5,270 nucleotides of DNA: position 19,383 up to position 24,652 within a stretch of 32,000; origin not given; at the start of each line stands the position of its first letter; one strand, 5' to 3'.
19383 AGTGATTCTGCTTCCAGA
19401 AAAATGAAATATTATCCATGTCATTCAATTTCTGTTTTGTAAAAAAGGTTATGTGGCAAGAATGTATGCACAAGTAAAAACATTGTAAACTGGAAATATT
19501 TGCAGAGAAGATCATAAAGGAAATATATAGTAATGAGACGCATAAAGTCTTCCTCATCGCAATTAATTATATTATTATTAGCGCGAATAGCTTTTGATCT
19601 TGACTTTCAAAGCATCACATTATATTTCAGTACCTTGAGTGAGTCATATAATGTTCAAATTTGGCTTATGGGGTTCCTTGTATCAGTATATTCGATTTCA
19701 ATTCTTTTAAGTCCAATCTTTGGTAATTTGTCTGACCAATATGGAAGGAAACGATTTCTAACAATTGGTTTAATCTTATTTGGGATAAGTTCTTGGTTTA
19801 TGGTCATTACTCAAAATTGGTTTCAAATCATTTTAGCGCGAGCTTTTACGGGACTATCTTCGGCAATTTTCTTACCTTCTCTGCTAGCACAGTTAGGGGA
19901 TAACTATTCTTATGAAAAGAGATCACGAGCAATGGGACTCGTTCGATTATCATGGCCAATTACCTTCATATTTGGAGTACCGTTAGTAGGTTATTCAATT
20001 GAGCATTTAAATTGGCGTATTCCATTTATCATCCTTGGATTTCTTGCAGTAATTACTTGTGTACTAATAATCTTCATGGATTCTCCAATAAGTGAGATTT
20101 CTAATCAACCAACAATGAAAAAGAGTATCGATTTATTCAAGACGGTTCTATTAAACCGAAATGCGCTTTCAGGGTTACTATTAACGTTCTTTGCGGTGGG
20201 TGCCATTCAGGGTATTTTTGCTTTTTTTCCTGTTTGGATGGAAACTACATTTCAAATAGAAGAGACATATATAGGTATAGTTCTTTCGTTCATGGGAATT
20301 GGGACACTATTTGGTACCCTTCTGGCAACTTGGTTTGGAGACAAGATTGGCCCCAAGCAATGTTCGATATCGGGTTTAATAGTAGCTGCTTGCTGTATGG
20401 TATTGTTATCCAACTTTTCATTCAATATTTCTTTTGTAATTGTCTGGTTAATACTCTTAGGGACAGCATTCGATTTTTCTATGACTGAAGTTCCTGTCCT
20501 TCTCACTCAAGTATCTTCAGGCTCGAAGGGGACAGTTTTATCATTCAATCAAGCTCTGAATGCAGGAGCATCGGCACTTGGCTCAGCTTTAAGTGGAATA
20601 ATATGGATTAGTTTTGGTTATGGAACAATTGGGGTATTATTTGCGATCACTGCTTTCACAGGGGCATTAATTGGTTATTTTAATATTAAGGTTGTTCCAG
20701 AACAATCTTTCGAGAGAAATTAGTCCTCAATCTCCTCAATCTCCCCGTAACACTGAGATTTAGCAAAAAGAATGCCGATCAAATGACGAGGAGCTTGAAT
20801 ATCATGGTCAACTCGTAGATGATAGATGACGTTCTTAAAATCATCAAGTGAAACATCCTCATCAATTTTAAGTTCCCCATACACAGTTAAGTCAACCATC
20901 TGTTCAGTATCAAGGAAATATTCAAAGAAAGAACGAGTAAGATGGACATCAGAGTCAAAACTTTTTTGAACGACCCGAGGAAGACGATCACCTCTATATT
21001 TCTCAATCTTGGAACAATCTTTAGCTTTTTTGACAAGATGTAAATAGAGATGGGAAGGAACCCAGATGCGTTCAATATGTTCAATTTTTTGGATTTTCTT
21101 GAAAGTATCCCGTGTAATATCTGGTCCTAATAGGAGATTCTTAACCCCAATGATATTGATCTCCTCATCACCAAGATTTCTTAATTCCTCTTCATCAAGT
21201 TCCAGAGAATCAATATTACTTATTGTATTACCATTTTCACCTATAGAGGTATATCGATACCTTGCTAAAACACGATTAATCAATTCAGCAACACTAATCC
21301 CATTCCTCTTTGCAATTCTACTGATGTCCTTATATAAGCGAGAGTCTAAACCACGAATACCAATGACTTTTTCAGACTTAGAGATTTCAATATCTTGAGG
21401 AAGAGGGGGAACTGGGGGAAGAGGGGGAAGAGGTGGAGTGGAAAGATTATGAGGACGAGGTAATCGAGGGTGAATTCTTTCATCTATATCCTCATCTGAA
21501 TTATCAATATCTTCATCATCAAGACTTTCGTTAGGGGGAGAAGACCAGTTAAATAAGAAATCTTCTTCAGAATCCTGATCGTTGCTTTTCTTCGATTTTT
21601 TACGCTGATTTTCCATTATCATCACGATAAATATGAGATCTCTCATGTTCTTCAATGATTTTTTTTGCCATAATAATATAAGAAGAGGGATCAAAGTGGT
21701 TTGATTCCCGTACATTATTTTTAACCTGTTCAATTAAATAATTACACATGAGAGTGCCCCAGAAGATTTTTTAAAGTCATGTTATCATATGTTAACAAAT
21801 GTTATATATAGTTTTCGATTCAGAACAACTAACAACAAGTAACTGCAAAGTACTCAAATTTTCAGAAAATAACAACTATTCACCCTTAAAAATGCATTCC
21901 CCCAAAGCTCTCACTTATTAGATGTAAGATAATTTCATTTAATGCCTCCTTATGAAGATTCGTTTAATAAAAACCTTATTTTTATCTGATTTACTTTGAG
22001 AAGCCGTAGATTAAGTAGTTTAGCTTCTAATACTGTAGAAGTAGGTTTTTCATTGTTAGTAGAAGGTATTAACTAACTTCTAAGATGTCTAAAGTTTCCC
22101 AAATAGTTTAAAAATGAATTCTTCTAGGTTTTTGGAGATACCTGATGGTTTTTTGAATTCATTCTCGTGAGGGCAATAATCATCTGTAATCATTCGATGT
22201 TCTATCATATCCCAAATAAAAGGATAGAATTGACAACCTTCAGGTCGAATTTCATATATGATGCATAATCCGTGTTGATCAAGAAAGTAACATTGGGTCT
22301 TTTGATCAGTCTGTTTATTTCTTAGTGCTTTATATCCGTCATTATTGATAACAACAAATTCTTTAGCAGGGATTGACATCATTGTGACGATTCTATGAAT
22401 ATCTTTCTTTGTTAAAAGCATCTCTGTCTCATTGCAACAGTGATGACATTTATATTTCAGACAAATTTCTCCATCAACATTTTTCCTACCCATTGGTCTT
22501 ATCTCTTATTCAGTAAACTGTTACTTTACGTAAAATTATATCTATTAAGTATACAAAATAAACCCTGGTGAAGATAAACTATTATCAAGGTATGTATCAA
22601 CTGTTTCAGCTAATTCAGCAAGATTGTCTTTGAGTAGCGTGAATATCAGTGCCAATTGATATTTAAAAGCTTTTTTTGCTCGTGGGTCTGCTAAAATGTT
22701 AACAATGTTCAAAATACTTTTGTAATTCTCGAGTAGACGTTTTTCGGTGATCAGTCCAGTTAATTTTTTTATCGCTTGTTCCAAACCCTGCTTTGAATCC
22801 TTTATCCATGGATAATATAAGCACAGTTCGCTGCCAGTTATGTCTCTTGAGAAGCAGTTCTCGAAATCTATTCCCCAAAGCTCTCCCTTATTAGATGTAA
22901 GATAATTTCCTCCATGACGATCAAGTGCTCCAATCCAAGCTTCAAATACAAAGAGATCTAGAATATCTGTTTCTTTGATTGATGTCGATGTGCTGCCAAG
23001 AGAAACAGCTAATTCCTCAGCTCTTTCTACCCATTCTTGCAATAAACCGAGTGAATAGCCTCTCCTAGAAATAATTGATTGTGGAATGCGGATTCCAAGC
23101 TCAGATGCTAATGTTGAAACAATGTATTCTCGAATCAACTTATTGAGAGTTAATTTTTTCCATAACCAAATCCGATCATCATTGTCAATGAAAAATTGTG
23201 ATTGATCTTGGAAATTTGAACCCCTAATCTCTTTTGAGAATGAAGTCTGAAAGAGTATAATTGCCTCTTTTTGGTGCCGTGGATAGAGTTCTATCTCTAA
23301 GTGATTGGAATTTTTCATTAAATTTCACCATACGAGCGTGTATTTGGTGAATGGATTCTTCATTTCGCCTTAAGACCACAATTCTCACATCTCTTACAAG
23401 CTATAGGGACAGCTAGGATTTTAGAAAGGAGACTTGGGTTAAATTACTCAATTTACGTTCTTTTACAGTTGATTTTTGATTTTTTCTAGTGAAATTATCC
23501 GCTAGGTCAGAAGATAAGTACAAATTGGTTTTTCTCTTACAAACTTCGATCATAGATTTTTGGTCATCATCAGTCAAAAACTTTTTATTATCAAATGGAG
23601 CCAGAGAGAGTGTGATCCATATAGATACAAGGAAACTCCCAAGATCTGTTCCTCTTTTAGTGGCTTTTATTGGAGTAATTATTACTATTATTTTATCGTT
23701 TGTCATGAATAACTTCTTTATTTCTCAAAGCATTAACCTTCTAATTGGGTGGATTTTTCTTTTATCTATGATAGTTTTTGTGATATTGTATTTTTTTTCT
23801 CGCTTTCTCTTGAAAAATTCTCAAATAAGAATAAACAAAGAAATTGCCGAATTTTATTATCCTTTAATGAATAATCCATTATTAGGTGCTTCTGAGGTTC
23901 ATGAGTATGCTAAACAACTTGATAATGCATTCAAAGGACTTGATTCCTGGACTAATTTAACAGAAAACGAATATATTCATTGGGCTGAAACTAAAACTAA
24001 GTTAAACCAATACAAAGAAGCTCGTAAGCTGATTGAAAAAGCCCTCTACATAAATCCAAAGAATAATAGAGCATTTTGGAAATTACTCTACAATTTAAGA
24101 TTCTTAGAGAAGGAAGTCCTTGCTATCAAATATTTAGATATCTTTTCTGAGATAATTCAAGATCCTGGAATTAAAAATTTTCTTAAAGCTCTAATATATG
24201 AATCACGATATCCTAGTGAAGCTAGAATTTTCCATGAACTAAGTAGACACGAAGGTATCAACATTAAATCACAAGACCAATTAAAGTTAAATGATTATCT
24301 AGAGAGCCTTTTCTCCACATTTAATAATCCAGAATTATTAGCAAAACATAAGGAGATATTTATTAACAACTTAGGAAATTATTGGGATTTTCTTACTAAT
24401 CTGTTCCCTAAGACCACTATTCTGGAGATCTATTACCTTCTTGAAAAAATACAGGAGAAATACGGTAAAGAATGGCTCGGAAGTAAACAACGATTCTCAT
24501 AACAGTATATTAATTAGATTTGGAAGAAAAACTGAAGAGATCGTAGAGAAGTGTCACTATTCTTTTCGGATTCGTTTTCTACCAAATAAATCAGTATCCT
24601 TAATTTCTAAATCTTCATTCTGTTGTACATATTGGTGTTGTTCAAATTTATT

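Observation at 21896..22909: Kinase catalytic-loop sequence duplicated in an intergenic region ~1 kb away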

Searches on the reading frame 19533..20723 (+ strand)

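Call 5: search_protein_families(library=pfam, proteins=[window:19533-20723:+], max_evalue=0.01)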
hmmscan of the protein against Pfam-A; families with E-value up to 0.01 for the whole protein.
window:19533-20723:+ (396 aa): 4 families
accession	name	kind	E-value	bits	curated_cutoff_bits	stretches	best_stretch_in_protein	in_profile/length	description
PF07690.21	MFS_1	-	2.4e-49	168.6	33.4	2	14-240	1-232/347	Major Facilitator Superfamily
PF00083.30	Sugar_tr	-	7.6e-13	48.6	22.3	2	33-186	32-196/452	Sugar (and other) transporter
PF12832.13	MFS_1_like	-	3.2e-09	36.8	25.2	1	34-361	24-365/373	MFS_1 like family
PF05977.19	MFS_3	-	2.3e-05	23.5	27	1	57-362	59-371/524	Transmembrane secretion effector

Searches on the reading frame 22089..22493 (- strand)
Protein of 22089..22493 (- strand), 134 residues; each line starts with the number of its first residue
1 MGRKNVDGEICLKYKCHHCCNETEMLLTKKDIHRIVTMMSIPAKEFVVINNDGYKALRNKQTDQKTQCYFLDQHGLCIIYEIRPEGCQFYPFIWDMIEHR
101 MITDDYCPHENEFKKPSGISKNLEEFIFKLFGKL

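Call 5: search_protein_families(library=pfam, proteins=[window:22089-22493:-], max_evalue=0.01)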
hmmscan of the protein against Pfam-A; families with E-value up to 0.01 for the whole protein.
window:22089-22493:- (134 aa): 1 family
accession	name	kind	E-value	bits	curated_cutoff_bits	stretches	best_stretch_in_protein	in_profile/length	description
PF03692.20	CxxCxxCC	-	1.5e-11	45.3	23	1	11-107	2-84/85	Putative zinc- or iron-chelating domain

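Call 39: search_protein_families(library=ncbifam, proteins=[window:22089-22493:-], max_evalue=0.01)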
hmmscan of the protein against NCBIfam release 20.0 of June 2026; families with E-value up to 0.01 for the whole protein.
window:22089-22493:- (134 aa): 0 families

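Call 40: find_encoding_contigs(protein=window:22089-22493:-, flank=3000, max_places=10)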
Protein window:22089-22493:- (134 aa): 10 contigs read that carry it; 5 places shown.
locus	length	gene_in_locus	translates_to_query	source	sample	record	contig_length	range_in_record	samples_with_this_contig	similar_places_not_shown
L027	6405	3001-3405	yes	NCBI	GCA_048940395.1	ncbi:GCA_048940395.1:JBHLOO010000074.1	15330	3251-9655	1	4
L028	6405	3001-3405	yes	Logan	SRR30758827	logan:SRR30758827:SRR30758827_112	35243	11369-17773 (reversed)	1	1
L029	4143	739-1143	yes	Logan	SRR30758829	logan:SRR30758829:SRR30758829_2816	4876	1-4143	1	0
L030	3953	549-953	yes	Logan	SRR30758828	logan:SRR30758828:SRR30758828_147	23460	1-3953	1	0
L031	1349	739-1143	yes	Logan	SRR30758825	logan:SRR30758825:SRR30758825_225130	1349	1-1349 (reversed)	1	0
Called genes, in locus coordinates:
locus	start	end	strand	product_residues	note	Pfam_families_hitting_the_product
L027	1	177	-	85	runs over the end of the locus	-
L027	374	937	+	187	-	-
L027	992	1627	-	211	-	-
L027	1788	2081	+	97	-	-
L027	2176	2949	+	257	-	-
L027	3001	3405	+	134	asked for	PF03692:CxxCxxCC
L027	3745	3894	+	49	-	-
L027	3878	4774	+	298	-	-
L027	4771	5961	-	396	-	PF00083:Sugar_tr, PF07690:MFS_1, PF05977:MFS_3 (faint), PF07690:MFS_1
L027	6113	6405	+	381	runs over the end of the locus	PF00282:Pyridoxal_deC, PF00266:Aminotran_5 (weak)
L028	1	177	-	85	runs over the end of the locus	-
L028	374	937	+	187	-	-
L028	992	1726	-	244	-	-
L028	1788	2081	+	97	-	-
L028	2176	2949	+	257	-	-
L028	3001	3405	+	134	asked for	PF03692:CxxCxxCC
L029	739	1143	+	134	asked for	PF03692:CxxCxxCC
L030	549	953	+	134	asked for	PF03692:CxxCxxCC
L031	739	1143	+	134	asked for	PF03692:CxxCxxCC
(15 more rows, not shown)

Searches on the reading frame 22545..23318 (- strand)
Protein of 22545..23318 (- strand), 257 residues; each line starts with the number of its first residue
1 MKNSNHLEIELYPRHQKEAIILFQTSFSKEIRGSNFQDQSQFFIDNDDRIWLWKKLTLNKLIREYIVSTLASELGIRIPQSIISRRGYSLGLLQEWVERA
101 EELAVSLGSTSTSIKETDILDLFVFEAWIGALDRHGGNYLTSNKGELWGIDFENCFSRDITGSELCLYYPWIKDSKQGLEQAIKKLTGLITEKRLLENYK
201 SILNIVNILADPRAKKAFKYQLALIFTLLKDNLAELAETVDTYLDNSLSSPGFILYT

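Call 5: search_protein_families(library=pfam, proteins=[window:22545-23318:-], max_evalue=0.01)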
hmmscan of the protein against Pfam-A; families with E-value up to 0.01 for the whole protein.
window:22545-23318:- (257 aa): 2 families
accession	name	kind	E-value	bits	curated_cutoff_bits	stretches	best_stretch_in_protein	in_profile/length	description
PF20613.4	HipA_2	-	4.7e-05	23.2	27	1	47-165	22-161/240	HipA-like kinase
PF00454.33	PI3_PI4_kinase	-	0.00017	22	27.1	1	129-161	144-177/241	Phosphatidylinositol 3- and 4-kinase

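Call 17: find_related_loci(query=window:22545-23318:-, collection=genome_contigs, flank=4000)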
Query window:22545-23318:- (257 aa) in genome_contigs; peptide patterns used: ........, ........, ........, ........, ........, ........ (x = any residue, [..] = any of these).
58 stretches matched a pattern; 9 encode a relative of the query (tblastn E <= 1e-3); 9 distinct loci.
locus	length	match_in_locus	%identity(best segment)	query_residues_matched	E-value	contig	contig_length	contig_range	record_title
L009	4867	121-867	60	8-257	2e-97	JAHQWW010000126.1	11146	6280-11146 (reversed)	MAG: Candidatus Hodarchaeota archaeon isolate WORE3 WOR324_NODE_566_length_11146_cov_4.45045_ID_1131, whole genome shotg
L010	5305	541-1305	58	1-255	7e-96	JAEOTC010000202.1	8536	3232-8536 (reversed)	MAG: Candidatus Hodarchaeota archaeon isolate YT1_021 k127_40725942, whole genome shotgun sequence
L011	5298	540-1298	57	1-253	2e-92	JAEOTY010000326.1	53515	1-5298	MAG: Candidatus Hodarchaeota archaeon isolate YT5_056 k127_42562687, whole genome shotgun sequence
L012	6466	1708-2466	57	1-253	2e-92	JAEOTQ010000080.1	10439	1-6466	MAG: Candidatus Hodarchaeota archaeon isolate YT2_065 k127_16442047, whole genome shotgun sequence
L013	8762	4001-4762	56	1-255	7e-91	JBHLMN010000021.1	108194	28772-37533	MAG: Promethearchaeota archaeon isolate DZ2M.341 DZ2M.341@354, whole genome shotgun sequence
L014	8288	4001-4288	28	63-157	3e-5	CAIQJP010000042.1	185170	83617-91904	MAG: uncultured actinobacterium isolate Kiruna3_bin-4227 genome assembly, contig: bin-4227:042/165, whole genome shotgun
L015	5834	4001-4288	27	63-157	7e-5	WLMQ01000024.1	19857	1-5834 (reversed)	MAG: Actinomycetota bacterium isolate UFOp-RH-20apr16-347 RH-20apr16-347-c24, whole genome shotgun sequence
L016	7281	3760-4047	26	63-157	1e-4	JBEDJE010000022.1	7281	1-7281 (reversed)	MAG: Actinomycetota bacterium isolate NASQAN2015_031_F_bin.1 scaffold_397, whole genome shotgun sequence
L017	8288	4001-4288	26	63-157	2e-4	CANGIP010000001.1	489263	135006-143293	MAG: Actinobacteria bacterium isolate Jr-28jun17-93 genome assembly, contig: Jr-28jun17-C9, whole genome shotgun sequenc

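Call 39: search_protein_families(library=ncbifam, proteins=[window:22545-23318:-], max_evalue=0.01)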
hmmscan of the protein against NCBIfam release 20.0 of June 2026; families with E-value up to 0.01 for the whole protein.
window:22545-23318:- (257 aa): 1 family
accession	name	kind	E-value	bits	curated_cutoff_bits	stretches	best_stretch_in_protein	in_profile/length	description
TIGR03843.1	TIGR03843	hypoth_equivalog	0.00018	21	172.4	0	116-159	132-175/253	SCO1664 family protein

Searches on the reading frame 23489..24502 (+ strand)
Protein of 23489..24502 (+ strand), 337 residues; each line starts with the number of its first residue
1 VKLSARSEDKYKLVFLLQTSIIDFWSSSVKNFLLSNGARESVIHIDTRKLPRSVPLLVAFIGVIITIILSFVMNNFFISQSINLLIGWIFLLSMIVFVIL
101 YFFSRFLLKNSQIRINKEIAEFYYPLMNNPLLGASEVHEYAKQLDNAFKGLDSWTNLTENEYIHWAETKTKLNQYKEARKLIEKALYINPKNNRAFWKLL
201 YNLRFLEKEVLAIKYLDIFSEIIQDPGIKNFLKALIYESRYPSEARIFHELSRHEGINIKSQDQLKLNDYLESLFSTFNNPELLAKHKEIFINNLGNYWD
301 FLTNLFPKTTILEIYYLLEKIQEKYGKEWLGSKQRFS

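Call 5: search_protein_families(library=pfam, proteins=[window:23489-24502:+], max_evalue=0.01)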
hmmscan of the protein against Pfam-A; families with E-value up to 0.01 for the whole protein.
window:23489-24502:+ (337 aa): 4 families
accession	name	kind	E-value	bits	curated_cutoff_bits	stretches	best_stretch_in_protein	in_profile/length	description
PF07719.23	TPR_2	-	0.00038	20.8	27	1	163-192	5-34/34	Tetratricopeptide repeat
PF00515.34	TPR_1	-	0.00059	20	27.8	1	168-192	10-34/34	Tetratricopeptide repeat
PF13181.12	TPR_8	-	0.00096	19.6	25.7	1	167-192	9-34/34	Tetratricopeptide repeat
PF14853.12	Fis1_TPR_C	-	0.0025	18.4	25.3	1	168-195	10-37/53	Fis1 C-terminal tetratricopeptide repeat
